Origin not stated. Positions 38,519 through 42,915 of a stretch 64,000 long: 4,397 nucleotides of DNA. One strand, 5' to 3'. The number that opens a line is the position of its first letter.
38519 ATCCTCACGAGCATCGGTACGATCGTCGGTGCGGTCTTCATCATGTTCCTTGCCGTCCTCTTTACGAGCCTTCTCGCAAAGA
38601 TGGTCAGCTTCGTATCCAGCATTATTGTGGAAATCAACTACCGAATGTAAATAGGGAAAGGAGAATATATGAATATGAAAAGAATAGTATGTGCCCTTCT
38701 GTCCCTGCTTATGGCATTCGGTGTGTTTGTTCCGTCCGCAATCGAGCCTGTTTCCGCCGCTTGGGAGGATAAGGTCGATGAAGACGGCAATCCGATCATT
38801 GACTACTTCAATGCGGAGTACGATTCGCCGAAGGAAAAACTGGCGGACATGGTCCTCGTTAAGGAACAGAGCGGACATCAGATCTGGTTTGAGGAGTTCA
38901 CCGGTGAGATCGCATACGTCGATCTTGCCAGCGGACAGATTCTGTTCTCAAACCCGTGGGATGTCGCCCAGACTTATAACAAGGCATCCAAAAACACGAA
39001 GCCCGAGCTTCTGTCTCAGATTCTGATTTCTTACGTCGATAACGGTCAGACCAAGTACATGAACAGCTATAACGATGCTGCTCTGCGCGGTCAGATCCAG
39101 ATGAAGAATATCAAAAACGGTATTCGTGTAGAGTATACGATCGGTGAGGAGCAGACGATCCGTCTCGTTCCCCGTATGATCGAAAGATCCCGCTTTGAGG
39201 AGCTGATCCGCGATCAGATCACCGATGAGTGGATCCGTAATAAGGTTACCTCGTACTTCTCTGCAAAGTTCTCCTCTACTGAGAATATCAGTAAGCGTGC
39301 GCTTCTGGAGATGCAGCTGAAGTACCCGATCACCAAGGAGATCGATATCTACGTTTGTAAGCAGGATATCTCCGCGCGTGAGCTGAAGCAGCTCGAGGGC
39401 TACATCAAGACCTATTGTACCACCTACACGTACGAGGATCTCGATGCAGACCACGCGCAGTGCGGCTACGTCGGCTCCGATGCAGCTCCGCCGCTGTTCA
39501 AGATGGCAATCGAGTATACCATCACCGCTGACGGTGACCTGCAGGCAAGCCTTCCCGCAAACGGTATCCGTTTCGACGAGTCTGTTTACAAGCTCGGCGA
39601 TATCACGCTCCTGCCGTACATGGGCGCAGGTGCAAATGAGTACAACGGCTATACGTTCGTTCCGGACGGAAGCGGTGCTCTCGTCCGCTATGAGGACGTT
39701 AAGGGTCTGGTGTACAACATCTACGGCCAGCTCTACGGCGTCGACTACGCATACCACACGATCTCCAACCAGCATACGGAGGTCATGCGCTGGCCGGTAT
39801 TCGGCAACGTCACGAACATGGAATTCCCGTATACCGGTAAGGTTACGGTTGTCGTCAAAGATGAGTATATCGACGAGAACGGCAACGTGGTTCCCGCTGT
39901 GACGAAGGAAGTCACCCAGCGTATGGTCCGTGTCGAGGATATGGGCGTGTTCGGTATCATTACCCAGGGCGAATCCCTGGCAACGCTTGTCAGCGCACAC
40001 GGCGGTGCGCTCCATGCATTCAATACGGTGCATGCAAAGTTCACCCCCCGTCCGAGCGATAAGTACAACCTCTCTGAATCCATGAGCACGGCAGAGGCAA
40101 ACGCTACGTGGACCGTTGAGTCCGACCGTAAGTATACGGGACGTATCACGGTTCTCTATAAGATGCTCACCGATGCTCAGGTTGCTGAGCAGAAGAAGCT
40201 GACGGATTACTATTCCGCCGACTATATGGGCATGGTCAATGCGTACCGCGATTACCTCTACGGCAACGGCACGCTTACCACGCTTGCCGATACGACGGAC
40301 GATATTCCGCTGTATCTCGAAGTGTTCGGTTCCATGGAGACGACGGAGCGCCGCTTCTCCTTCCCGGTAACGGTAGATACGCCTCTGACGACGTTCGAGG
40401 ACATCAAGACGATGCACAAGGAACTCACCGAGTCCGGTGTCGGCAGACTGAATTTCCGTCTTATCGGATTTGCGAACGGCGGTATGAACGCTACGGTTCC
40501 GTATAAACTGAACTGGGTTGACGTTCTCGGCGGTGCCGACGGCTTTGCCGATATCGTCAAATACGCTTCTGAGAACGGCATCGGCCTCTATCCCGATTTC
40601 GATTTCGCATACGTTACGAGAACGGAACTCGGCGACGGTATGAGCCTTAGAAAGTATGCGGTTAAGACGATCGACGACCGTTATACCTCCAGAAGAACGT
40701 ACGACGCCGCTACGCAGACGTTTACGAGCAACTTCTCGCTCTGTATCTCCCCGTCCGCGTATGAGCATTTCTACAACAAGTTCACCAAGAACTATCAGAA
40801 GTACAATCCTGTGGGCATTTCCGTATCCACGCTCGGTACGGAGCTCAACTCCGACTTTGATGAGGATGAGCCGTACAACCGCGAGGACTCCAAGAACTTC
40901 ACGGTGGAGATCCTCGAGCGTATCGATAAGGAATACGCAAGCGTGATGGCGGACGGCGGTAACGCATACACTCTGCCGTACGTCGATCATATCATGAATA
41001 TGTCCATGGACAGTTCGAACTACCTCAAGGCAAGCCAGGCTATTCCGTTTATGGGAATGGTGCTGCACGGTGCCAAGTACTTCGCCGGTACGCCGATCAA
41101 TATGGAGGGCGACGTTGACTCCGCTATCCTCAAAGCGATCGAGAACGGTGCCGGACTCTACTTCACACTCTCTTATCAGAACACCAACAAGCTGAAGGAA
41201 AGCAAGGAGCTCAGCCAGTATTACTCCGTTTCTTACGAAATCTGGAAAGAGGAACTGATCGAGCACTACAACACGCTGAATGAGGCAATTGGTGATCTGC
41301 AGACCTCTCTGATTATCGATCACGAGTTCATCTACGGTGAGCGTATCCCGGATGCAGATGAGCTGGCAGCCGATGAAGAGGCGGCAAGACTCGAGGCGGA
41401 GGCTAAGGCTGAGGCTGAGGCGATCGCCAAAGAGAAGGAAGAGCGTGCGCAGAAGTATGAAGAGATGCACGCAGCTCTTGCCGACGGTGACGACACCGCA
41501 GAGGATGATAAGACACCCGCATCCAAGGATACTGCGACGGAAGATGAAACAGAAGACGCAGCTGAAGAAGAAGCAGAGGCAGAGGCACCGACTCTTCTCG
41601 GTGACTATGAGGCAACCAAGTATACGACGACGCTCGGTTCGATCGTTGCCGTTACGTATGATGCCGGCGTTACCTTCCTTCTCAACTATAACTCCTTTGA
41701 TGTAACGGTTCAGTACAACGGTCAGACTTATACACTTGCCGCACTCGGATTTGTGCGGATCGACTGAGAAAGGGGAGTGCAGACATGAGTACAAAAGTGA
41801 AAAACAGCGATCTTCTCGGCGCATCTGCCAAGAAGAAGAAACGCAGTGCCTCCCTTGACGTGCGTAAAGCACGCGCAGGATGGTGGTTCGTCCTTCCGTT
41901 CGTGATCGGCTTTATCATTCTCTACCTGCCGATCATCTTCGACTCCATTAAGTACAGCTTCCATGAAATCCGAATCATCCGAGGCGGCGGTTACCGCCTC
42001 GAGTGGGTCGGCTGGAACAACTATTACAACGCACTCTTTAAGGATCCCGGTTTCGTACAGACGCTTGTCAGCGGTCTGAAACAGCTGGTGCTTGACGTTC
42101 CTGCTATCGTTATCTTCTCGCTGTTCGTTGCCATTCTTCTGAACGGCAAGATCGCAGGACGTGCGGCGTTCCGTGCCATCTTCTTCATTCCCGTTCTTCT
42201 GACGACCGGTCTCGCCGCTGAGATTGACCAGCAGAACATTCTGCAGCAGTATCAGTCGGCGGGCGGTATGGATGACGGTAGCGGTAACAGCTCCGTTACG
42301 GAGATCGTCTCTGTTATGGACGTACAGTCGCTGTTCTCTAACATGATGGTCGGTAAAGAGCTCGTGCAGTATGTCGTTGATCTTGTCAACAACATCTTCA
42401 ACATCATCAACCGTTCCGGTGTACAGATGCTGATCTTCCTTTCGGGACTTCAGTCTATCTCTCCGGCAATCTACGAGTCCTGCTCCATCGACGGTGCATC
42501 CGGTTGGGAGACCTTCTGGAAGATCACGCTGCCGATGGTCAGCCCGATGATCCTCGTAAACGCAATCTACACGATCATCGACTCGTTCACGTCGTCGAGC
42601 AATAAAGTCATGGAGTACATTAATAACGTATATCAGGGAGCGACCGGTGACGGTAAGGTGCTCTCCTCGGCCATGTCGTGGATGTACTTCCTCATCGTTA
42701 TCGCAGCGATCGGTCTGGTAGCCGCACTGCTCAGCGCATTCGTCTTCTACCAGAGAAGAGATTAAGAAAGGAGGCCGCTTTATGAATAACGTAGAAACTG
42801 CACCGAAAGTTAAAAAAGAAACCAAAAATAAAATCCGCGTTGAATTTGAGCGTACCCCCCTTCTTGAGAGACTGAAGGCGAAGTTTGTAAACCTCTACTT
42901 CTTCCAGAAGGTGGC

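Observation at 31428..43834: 12.4 kb glycan-uptake operon of unusual composition: giant CBM-bearing SBP, two permease pairs, NHL-TPR-Yip1 membrane protein, DUF5696-like exoprotein, no ATPase and no recognisable glycosidase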

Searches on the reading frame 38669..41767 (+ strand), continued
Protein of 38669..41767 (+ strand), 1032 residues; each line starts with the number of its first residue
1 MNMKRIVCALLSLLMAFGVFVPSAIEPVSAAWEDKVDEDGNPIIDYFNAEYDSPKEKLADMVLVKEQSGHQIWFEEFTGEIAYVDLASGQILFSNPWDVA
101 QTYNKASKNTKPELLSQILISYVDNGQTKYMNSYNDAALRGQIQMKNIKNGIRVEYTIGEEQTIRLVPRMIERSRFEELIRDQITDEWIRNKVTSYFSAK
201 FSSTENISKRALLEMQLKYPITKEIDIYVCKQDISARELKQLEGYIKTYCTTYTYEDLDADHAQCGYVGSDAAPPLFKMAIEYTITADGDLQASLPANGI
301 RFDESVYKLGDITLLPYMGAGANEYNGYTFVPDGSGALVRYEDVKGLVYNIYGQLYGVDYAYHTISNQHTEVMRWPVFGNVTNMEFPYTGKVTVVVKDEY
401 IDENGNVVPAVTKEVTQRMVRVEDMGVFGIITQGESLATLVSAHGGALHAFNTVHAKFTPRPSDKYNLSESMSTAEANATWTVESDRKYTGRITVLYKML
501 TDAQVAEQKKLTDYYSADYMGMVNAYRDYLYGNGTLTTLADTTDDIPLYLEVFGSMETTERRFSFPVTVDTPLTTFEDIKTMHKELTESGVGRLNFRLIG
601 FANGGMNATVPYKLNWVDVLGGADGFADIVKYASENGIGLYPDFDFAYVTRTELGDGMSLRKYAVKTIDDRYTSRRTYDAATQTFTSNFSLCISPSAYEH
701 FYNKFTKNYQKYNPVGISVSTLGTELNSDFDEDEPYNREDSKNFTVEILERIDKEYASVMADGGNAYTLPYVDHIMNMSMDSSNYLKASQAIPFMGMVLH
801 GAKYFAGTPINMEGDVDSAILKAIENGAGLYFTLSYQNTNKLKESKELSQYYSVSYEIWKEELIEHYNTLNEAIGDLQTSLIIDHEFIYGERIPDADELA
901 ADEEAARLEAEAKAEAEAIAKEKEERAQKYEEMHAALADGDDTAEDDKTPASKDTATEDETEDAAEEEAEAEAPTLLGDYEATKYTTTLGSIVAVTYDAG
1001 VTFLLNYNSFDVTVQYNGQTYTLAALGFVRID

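Call 98: search_protein_families(library=pfam, proteins=[L089:3990-5099:+, L089:5089-8022:+, L089:9873-11369:+, L089:11348-11968:+, L089:11965-14484:+, L089:16618-18123:+, L090:3531-4640:+, L090:4678-7638:+, L090:9392-11551:+, L090:11548-13821:+], max_evalue=0.001)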
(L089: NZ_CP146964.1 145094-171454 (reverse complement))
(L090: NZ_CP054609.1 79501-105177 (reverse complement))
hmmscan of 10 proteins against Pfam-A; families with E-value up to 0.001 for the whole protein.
L089:3990-5099:+ (369 aa): 1 family
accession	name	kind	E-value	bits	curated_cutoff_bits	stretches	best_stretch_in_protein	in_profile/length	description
PF04616.20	Glyco_hydro_43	-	1.2e-14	54.8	32.2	1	147-299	94-230/288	Glycosyl hydrolases family 43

L089:5089-8022:+ (977 aa): 2 families
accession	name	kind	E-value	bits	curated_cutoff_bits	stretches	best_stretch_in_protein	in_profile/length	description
PF01547.30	SBP_bac_1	-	2.4e-21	77.5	26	1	602-872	23-306/307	Bacterial extracellular solute-binding protein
PF13416.11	SBP_bac_8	-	1.6e-19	71.2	27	1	617-877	30-254/279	Bacterial extracellular solute-binding protein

L089:9873-11369:+ (498 aa): 3 families
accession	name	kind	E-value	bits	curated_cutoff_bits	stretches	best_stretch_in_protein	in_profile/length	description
PF01436.27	NHL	-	2e-13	50.1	20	1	116-141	1-26/28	NHL repeat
PF08450.18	SGL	-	4e-09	36.9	26.3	1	80-162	145-228/246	SMP-30/Gluconolactonase/LRE-like region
PF17170.10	DUF5128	-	8.1e-08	32.3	22.9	1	310-379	53-122/321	6-bladed beta-propeller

L089:11348-11968:+ (206 aa): 1 family
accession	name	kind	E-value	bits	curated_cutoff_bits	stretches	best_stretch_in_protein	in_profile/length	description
PF04893.22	Yip1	-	3.1e-13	50.4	28.6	1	11-180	1-170/173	Yip1 domain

L089:11965-14484:+ (839 aa): 1 family
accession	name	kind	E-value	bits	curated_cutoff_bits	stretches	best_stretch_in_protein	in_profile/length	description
PF18952.6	DUF5696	-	2.2e-184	614.8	25.6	1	222-835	3-612/612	Family of unknown function (DUF5696)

L089:16618-18123:+ (501 aa): 1 family
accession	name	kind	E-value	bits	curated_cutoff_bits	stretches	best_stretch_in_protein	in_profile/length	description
PF01547.30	SBP_bac_1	-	1.2e-12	48.9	26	1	93-358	9-275/307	Bacterial extracellular solute-binding protein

L090:3531-4640:+ (369 aa): 8 families
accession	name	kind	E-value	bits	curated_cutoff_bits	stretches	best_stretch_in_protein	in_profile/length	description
PF00005.33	ABC_tran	-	8.2e-32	111.1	25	1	22-163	2-136/137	ABC transporter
PF17912.7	OB_MalK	-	7.3e-11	43.2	27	1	237-293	1-52/53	MalK OB fold domain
PF08402.16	TOBE_2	-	3.7e-06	27.4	21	1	287-359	1-76/76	TOBE domain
PF13304.12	AAA_21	-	7.6e-05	23.3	27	0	33-57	1-37/304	AAA domain, putative AbiEii toxin, Type IV TA system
PF02463.25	SMC_N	-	0.00015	21.7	40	0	30-207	23-209/220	RecF/RecN/SMC N terminal domain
PF03215.21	Rad17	-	0.00019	21.9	23.8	1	20-78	34-91/186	Rad17 P-loop domain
PF13401.12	AAA_22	-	0.00086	20.1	27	0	30-65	4-33/130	AAA domain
PF13175.12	AAA_15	-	0.00092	19.4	32.1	0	22-83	15-83/374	AAA ATPase domain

L090:4678-7638:+ (986 aa): 2 families
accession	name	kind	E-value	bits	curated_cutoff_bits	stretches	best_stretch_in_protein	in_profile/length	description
PF01547.30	SBP_bac_1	-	1.8e-22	81.1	26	1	584-861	6-307/307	Bacterial extracellular solute-binding protein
PF13416.11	SBP_bac_8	-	2.4e-19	70.6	27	1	593-864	5-253/279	Bacterial extracellular solute-binding protein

L090:9392-11551:+ (719 aa): 8 families
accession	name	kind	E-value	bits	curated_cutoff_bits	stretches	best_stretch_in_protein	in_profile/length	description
PF01436.27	NHL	-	6.7e-17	61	20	2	130-154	2-26/28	NHL repeat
PF04893.22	Yip1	-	2.4e-09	37.7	28.6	1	526-694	3-171/173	Yip1 domain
PF08450.18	SGL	-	2.4e-09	37.6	26.3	1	97-170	146-224/246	SMP-30/Gluconolactonase/LRE-like region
PF22701.2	Mala_s_1-like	-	2.3e-06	28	27.5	1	86-156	88-156/195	Mal s 1 allergenic protein-like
PF13449.12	Phytase-like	-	6e-06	26.8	27.6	0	92-128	74-110/284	Esterase-like activity of phytase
PF06739.17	SBBP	-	7e-06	26.3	20.5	0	181-196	14-29/38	Beta-propeller repeat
PF17170.10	DUF5128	-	9.8e-06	25.4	22.9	0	87-128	91-134/321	6-bladed beta-propeller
PF25021.1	TEN_NHL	-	0.00014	21.5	27.1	0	128-154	328-354/357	Teneurin NHL domain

L090:11548-13821:+ (757 aa): 1 family
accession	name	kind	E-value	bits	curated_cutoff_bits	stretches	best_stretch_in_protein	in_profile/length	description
PF18952.6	DUF5696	-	8.2e-187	622.9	25.6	1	151-748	2-612/612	Family of unknown function (DUF5696)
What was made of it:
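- On Pfam DUF5696 (PF18952): End-to-end matches in Butyrivibrio and Paenibacillus (call 98).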

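Call 108: find_related_loci(query=A7, collection=metagenome_contigs, flank=10000)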
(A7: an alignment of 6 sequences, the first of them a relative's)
Query A7 (757 aa) in metagenome_contigs; peptide patterns used: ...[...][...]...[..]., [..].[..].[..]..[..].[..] (x = any residue, [..] = any of these).
600 stretches matched a pattern (row limit reached: there are more); 547 encode a relative of the query (tblastn E <= 1e-3); the best 80 are kept; 80 distinct loci.
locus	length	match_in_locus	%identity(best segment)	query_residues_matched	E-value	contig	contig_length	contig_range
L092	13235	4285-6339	43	61-754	0e+0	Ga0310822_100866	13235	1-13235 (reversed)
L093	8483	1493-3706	42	10-756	0e+0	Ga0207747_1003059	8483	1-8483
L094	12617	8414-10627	42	10-756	0e+0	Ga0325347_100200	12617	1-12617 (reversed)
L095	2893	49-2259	41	4-754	0e+0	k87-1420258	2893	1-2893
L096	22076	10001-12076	40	61-753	1e-172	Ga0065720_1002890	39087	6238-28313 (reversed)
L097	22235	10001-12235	30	4-753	4e-90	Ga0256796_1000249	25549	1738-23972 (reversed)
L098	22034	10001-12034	29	55-731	5e-82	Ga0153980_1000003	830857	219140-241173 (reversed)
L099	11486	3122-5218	27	66-752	2e-79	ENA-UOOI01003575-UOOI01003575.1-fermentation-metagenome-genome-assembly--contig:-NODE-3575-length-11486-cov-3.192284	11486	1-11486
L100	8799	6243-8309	28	61-754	4e-78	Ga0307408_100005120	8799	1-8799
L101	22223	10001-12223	29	4-749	5e-77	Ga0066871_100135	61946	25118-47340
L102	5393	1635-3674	26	62-751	1e-72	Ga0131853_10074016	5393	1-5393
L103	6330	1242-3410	27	14-754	6e-72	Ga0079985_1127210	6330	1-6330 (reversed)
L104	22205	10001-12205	40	12-753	6e-169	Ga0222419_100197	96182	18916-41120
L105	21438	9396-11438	26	66-750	4e-70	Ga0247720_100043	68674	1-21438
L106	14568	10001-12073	28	65-756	2e-69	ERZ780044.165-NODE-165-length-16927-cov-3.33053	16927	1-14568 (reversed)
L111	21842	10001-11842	31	171-755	3e-66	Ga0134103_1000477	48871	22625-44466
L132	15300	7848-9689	30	171-755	4e-59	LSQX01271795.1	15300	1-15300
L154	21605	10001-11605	31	217-745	3e-55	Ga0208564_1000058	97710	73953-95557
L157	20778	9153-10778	31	209-745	3e-55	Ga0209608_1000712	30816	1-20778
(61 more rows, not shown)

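Call 114: search_protein_families(library=pfam, proteins=[L157:2105-4072:+, L157:4325-5674:+, L157:12676-14052:+, L157:14123-15769:+, L157:16781-19765:+, L111:1984-3606:-, L111:3603-5399:-, L111:13779-15164:+, L111:15246-16670:+, L111:16828-17874:+], max_evalue=0.0001)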
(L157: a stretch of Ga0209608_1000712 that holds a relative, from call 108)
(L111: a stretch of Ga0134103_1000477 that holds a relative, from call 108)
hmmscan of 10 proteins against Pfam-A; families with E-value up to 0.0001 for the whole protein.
L157:2105-4072:+ (655 aa): 4 families
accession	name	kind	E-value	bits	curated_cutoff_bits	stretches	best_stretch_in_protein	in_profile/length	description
PF02878.22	PGM_PMM_I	-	1.8e-40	138.2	22.5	1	138-276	3-134/138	Phosphoglucomutase/phosphomannomutase, alpha/beta/alpha domain I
PF02879.22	PGM_PMM_II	-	9.1e-24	84.4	29.3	1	306-410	2-100/103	Phosphoglucomutase/phosphomannomutase, alpha/beta/alpha domain II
PF02880.22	PGM_PMM_III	-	1.2e-22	80.6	20.7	1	420-544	2-115/115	Phosphoglucomutase/phosphomannomutase, alpha/beta/alpha domain III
PF00408.26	PGM_PMM_IV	-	1.4e-08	35.1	23.1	1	586-638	21-60/68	Phosphoglucomutase/phosphomannomutase, C-terminal domain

L157:4325-5674:+ (449 aa): 7 families
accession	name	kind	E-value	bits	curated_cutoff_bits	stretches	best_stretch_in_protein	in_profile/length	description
PF12831.13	FAD_oxidored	-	9.2e-74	249.6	27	1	16-439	1-416/416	FAD dependent oxidoreductase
PF01134.28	GIDA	-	3.5e-08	33.4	22.1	1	16-62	1-40/391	Glucose inhibited division protein A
PF07992.20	Pyr_redox_2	-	8.5e-07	29.1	26.1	1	16-54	2-41/291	Pyridine nucleotide-disulphide oxidoreductase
PF01946.23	Thi4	-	1.7e-06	27.9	26.2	1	13-176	16-167/235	Thi4 family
PF00890.30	FAD_binding_2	-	6.1e-06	26.1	20.4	1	16-50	1-35/414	FAD binding domain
PF01266.30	DAO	-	2.9e-05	24.2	27.9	0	16-52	1-38/353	FAD dependent oxidoreductase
PF03486.20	HI0933_like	-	3.4e-05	23.9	50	1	16-47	2-33/244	HI0933-like protein Rossmann domain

L157:12676-14052:+ (458 aa): 2 families
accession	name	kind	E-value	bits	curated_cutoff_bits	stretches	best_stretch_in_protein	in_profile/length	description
PF01547.30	SBP_bac_1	-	2.1e-10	41.5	26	1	91-367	24-298/307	Bacterial extracellular solute-binding protein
PF13416.11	SBP_bac_8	-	1.7e-09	38.3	27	1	86-297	7-172/279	Bacterial extracellular solute-binding protein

L157:14123-15769:+ (548 aa): 0 families

L157:16781-19765:+ (994 aa): 6 families
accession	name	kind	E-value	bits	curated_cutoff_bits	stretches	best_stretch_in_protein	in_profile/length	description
PF12831.13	FAD_oxidored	-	1.1e-75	256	27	3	382-537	1-165/416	FAD dependent oxidoreductase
PF00890.30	FAD_binding_2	-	2.1e-10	40.8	20.4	1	382-417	1-36/414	FAD binding domain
PF07992.20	Pyr_redox_2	-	1.6e-08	34.8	26.1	0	381-521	1-112/291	Pyridine nucleotide-disulphide oxidoreductase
PF13450.12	NAD_binding_8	-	3.3e-08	34.1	21.9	0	385-419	1-35/68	NAD(P)-binding Rossmann-like domain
PF01134.28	GIDA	-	1.1e-06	28.4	22.1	0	382-518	1-150/391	Glucose inhibited division protein A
PF03486.20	HI0933_like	-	2e-05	24.6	50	0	382-416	2-36/244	HI0933-like protein Rossmann domain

L111:1984-3606:- (540 aa): 1 family
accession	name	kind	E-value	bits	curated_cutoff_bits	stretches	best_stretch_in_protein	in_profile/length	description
PF00488.27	MutS_V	-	3.6e-28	99.3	30.2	1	351-480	2-132/188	MutS domain V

L111:3603-5399:- (598 aa): 1 family
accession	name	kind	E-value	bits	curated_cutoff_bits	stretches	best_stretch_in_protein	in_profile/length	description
PF00488.27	MutS_V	-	1.2e-25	91.1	30.2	1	396-525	2-132/188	MutS domain V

L111:13779-15164:+ (461 aa): 1 family
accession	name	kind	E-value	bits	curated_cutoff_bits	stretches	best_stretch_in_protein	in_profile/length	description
PF01547.30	SBP_bac_1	-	1.2e-12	48.9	26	1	116-351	65-299/307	Bacterial extracellular solute-binding protein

L111:15246-16670:+ (474 aa): 2 families
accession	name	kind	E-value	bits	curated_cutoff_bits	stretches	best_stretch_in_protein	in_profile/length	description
PF01554.23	MatE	-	2.1e-55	187.2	24.9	2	41-201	1-161/161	MatE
PF03023.19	MurJ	-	1.9e-13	50.3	27.4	1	31-246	195-409/451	Lipid II flippase MurJ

L111:16828-17874:+ (348 aa): 2 families
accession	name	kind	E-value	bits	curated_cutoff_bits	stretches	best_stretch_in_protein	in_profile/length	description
PF12849.12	PBP_like_2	-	1.1e-42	147.1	27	1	26-309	6-264/267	PBP superfamily domain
PF01547.30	SBP_bac_1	-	1.3e-15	58.7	26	1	42-304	10-299/307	Bacterial extracellular solute-binding protein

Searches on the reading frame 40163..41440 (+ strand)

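Call 40: search_protein_families(library=pfam, proteins=[window:40163-41440:+], max_evalue=10)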
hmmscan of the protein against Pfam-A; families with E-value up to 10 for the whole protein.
window:40163-41440:+ (426 aa): 2 families
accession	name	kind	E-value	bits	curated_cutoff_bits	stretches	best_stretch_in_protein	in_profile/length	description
PF18952.6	DUF5696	-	1.8e-102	344.3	25.6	1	18-389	208-575/612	Family of unknown function (DUF5696)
PF12256.14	TcdB_toxin_midN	-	0.036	13.8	24.8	1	321-352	70-99/181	Insecticide toxin TcdB middle/N-terminal region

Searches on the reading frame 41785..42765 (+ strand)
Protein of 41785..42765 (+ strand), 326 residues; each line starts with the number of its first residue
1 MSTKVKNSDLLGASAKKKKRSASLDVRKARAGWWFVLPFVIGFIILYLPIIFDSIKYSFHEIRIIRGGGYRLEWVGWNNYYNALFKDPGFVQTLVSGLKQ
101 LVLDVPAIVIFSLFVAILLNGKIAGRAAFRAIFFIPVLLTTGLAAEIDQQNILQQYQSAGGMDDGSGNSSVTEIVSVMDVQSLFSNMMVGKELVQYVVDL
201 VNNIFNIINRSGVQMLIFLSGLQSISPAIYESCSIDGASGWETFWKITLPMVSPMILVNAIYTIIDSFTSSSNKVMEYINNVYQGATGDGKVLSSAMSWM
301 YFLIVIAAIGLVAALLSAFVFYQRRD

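Call 3: search_protein_families(library=pfam, proteins=[window:41785-42765:+], max_evalue=0.01)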
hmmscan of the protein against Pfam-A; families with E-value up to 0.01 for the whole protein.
window:41785-42765:+ (326 aa): 1 family
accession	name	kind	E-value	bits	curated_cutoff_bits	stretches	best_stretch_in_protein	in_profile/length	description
PF00528.27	BPD_transp_1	-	8.9e-09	35.8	26.4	1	215-317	69-173/184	Binding-protein-dependent transport system inner membrane component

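Call 4: search_protein_families(library=ncbifam, proteins=[window:41785-42765:+], max_evalue=0.01)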
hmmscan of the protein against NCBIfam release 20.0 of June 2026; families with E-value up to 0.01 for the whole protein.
window:41785-42765:+ (326 aa): 11 families
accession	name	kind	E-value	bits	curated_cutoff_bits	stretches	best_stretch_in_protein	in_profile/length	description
NF007852.0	PRK10561.1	equivalog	9.5e-10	38.8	335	1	32-269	14-232/295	sn-glycerol-3-phosphate ABC transporter permease UgpA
NF040932.1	ABC_arch_GlcU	equivalog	2.5e-07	30.6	340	1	207-268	144-202/272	glucose ABC transporter permease GlcU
NF008232.0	PRK10999.1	equivalog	6e-06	25.2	392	1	215-255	390-432/520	maltose ABC transporter permease MalF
TIGR03262.1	PhnU2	equivalog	2.3e-05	23.3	593.25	1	214-268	148-478/546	putative 2-aminoethylphosphonate ABC transporter permease subunit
TIGR01581.1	Mo_ABC_porter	hypoth_equivalog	0.0001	21.9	210.3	1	218-265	122-169/225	ABC transporter permease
NF008231.0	PRK10998.1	equivalog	0.00032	20.4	261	1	213-291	170-251/296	maltose ABC transporter permease MalG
TIGR00969.1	3a0106s02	subfamily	0.0012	18.4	240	1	222-263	166-207/272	sulfate ABC transporter permease subunit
TIGR02139.1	permease_CysT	equivalog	0.0016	18.1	246.1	0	222-259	155-192/265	sulfate ABC transporter permease subunit CysT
NF040931.1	ABC_arch_GlcT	equivalog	0.0032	17.2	360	0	38-269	4-213/278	glucose ABC transporter permease GlcT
TIGR02140.1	permease_CysW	equivalog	0.0065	16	329.1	0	233-261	163-191/261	sulfate ABC transporter permease subunit CysW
TIGR02141.1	modB_ABC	equivalog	0.0091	15.7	182.6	1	222-261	103-142/208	molybdate ABC transporter permease subunit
